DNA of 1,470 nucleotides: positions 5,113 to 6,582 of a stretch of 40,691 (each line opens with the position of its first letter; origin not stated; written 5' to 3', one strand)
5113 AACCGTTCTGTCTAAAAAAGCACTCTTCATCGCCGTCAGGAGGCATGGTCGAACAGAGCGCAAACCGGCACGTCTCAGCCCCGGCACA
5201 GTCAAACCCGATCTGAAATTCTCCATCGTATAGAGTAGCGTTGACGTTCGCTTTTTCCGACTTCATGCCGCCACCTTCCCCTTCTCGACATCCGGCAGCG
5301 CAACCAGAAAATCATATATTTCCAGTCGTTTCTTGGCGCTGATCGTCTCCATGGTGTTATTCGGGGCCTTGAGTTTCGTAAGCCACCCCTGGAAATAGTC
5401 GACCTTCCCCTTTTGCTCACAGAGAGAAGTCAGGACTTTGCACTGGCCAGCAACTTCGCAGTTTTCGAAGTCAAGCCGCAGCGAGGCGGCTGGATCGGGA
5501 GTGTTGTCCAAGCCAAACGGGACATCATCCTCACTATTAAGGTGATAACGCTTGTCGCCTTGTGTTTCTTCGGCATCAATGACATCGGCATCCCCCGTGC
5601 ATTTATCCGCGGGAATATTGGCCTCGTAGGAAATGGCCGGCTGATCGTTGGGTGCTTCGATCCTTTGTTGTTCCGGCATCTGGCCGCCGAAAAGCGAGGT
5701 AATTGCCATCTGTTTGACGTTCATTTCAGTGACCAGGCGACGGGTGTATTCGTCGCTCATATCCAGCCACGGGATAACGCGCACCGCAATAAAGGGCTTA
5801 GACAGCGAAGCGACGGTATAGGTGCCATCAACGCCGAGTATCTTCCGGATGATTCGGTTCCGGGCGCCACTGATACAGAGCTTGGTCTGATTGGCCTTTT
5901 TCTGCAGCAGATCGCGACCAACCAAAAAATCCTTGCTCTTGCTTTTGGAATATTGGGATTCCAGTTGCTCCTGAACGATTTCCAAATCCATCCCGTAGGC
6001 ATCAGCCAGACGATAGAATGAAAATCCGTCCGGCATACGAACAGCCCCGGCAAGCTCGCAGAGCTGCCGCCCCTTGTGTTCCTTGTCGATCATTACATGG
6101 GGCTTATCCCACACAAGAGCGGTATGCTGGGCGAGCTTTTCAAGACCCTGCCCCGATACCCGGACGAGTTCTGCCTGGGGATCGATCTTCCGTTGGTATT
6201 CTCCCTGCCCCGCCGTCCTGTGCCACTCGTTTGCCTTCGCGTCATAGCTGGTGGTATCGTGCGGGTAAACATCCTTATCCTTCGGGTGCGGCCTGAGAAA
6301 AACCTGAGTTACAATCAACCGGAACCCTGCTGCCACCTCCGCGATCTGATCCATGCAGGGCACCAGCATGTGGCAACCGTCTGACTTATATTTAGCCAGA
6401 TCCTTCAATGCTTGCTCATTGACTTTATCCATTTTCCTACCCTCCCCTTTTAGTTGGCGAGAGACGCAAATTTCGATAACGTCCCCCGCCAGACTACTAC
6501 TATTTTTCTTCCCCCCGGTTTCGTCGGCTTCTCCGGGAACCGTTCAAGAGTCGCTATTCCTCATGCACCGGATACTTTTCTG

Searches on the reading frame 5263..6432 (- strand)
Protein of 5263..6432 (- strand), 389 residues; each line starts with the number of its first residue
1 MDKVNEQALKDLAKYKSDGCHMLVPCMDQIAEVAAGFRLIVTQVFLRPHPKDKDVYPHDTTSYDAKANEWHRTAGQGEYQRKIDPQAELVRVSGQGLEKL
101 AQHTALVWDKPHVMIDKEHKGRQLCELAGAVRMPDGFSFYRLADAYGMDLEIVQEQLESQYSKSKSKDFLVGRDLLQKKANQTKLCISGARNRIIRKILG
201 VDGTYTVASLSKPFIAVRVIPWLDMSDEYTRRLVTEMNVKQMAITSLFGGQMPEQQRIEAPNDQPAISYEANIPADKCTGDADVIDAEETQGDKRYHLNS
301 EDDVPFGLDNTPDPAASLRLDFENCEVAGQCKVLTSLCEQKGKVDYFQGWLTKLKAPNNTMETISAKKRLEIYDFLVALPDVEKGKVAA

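Call 69: search_protein_families(library=phrogs, proteins=[window:5263-6432:-], max_evalue=0.001)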
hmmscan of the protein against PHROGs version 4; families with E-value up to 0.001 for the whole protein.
window:5263-6432:- (389 aa): 1 family
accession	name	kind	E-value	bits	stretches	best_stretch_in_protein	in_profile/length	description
phrog_13782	-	unknown function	1.6e-17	65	1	5-290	4-278/338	-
